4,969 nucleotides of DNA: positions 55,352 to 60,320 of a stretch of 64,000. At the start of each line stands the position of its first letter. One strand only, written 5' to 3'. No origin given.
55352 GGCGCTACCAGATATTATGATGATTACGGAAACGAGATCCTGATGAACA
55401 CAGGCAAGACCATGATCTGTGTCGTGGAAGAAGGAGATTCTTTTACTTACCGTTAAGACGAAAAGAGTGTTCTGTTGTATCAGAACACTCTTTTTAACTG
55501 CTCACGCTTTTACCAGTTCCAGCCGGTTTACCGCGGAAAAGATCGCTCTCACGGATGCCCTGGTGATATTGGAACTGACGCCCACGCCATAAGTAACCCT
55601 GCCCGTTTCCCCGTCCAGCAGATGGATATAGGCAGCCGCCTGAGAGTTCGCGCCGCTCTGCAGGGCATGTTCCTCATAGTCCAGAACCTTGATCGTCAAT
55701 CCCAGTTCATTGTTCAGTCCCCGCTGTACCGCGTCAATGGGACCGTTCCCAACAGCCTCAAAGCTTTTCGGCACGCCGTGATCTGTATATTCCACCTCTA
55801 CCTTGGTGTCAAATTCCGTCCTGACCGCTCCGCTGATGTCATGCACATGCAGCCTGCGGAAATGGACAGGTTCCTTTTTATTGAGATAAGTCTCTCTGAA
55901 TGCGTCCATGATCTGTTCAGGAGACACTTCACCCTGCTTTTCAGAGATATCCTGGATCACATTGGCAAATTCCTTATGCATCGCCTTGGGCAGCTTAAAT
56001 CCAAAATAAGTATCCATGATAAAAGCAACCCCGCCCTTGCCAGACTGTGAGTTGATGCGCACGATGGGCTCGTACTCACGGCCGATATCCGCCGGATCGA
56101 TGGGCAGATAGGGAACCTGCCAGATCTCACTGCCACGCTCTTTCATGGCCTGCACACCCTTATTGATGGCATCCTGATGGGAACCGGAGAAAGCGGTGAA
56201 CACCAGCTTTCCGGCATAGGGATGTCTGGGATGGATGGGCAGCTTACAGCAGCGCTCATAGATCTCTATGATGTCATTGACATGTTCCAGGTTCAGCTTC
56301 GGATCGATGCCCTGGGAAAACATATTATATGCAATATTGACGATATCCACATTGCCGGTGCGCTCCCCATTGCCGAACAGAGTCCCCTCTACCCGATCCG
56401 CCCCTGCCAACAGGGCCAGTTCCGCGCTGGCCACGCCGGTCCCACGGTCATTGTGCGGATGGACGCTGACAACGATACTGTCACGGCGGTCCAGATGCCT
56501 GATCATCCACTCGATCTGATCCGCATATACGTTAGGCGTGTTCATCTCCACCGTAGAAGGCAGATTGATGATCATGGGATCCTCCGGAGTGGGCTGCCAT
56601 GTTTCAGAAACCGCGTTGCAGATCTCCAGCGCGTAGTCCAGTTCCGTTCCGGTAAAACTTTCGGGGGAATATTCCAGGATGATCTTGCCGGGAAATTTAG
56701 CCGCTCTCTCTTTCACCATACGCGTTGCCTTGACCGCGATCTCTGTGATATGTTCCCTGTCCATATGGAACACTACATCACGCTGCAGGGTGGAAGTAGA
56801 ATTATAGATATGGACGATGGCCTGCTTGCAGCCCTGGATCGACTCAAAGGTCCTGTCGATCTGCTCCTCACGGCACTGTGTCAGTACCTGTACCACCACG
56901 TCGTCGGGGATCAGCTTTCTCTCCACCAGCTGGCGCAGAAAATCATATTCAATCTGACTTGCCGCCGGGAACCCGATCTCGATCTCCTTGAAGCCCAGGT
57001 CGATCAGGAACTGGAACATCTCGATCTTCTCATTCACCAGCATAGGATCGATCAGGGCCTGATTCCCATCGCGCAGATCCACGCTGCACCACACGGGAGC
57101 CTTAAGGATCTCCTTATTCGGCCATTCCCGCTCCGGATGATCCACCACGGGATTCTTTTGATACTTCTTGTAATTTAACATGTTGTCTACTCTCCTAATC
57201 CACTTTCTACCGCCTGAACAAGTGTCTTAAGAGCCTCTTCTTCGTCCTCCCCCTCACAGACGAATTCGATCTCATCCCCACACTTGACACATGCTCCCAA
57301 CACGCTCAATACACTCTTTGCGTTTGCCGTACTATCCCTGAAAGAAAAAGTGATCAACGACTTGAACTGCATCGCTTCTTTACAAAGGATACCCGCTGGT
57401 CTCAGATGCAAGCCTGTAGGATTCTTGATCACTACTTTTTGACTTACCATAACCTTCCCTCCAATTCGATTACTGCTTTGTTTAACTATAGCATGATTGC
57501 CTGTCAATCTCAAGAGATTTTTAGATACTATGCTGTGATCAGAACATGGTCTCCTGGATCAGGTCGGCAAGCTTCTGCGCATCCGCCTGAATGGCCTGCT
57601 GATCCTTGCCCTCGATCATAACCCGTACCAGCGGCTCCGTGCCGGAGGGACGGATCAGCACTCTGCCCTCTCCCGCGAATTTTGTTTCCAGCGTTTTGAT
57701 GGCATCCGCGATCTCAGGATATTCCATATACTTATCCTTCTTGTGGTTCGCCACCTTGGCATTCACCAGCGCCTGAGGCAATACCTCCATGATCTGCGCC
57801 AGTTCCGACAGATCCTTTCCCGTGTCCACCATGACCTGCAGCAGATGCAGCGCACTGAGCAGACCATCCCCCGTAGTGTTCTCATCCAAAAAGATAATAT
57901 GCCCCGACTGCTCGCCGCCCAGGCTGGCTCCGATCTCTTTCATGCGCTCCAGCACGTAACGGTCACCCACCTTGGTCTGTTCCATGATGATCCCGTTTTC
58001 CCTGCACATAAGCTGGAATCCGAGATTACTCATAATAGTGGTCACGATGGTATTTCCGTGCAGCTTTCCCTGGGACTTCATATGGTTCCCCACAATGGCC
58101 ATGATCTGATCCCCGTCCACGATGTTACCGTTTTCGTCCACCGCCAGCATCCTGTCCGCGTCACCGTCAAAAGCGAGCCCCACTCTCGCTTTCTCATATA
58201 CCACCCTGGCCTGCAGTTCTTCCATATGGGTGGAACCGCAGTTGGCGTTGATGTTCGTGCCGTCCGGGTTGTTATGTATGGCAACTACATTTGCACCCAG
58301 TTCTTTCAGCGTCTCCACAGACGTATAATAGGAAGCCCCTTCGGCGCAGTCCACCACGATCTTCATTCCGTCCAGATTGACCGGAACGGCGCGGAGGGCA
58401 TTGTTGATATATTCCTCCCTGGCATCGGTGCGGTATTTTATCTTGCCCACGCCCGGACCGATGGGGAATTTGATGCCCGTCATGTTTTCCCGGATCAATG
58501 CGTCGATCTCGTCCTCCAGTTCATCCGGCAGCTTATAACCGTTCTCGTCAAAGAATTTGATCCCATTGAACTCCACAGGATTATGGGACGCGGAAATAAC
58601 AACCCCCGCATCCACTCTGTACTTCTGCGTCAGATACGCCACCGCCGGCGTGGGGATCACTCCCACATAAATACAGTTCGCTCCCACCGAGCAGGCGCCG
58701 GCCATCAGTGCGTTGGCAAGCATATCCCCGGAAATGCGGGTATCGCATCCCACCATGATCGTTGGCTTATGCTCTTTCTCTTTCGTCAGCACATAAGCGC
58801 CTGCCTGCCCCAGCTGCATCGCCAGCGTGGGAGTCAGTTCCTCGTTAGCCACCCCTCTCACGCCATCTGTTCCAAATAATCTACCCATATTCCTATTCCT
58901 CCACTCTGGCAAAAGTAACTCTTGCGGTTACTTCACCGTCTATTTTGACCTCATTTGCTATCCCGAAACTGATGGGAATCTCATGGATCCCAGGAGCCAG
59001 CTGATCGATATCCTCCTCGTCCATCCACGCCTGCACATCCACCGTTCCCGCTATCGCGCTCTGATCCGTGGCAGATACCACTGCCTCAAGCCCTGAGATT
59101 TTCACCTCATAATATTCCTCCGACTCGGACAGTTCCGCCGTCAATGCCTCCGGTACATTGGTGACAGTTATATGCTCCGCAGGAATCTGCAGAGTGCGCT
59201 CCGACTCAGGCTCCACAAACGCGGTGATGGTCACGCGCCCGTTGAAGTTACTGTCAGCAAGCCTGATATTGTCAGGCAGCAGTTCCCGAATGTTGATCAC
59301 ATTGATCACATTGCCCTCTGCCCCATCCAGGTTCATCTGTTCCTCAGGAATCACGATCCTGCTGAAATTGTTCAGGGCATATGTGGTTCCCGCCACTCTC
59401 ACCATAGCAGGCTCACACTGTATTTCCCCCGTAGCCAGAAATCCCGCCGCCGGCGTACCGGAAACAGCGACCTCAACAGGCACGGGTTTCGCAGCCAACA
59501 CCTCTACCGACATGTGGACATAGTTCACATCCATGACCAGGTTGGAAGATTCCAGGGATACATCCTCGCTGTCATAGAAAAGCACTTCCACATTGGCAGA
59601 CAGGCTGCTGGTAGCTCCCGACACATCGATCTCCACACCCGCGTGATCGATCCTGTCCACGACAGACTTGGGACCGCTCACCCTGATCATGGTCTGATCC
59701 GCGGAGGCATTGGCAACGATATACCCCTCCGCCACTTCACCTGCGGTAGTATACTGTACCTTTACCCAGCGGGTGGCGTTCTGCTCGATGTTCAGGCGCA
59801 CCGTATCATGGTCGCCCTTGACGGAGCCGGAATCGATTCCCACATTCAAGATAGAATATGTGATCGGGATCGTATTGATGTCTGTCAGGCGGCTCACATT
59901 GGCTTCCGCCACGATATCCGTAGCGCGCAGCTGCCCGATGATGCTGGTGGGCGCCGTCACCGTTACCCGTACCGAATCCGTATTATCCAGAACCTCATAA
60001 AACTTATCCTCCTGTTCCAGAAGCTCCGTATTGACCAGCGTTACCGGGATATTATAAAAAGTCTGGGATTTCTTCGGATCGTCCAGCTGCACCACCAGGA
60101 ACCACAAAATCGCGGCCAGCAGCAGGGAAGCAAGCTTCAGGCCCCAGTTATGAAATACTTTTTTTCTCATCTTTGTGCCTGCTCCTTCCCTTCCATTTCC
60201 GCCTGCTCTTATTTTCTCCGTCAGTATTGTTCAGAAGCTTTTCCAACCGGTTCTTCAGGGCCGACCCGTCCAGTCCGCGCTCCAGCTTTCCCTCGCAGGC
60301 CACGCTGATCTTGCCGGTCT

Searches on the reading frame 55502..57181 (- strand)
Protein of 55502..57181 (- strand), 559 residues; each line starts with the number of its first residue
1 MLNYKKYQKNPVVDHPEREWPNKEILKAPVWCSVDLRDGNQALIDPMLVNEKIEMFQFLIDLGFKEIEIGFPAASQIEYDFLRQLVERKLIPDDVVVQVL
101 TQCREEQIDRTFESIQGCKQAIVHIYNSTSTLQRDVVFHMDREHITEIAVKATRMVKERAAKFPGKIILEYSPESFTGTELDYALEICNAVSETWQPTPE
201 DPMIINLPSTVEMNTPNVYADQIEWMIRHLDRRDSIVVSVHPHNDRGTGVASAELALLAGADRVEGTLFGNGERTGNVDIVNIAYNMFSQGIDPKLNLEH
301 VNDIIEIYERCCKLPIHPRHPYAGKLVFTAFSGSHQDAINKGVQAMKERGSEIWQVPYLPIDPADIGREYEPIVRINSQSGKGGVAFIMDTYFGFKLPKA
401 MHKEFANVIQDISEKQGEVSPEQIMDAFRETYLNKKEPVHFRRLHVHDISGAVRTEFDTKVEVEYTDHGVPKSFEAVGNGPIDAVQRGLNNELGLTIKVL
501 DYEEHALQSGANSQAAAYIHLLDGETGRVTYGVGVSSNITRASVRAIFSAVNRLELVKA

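Call 71: search_protein_families(library=pfam, proteins=[window:55502-57181:-], max_evalue=0.0001)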
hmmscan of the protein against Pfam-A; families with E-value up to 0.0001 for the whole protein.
window:55502-57181:- (559 aa): 3 families
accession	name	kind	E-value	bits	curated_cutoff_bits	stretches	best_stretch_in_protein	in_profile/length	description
PF00682.25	HMGL-like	-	2.9e-75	253.5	29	1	30-304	3-256/260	HMGL-like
PF22615.1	IPMS_D2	-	2.5e-35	121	27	1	326-389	2-65/66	Alpha-isopropylmalate synthase, post-catalytic domain-like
PF08502.15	LeuA_dimer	-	4.5e-27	95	24.9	1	418-554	1-130/131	LeuA allosteric (dimerisation) domain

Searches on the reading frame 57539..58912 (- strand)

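Call 71: search_protein_families(library=pfam, proteins=[window:57539-58912:-], max_evalue=0.0001)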
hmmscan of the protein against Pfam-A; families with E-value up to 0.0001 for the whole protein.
window:57539-58912:- (457 aa): 4 families
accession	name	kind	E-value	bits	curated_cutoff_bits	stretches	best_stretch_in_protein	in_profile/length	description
PF02878.22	PGM_PMM_I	-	1.3e-44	151.7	22.5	1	11-143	2-134/138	Phosphoglucomutase/phosphomannomutase, alpha/beta/alpha domain I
PF02880.22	PGM_PMM_III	-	8.7e-39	132.7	20.7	1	266-376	1-113/115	Phosphoglucomutase/phosphomannomutase, alpha/beta/alpha domain III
PF00408.26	PGM_PMM_IV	-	2.3e-17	63.2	23.1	1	382-450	1-67/68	Phosphoglucomutase/phosphomannomutase, C-terminal domain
PF02879.22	PGM_PMM_II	-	1.3e-16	61.5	29.3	1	167-262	2-103/103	Phosphoglucomutase/phosphomannomutase, alpha/beta/alpha domain II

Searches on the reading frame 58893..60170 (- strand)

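Call 71: search_protein_families(library=pfam, proteins=[window:58893-60170:-], max_evalue=0.0001)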
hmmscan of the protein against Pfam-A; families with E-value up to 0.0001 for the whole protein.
window:58893-60170:- (425 aa): 1 family
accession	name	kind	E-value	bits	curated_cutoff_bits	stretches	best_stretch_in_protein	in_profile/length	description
PF07949.17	YbbR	-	1.9e-21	76.6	22.3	1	136-201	1-68/81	YbbR-like protein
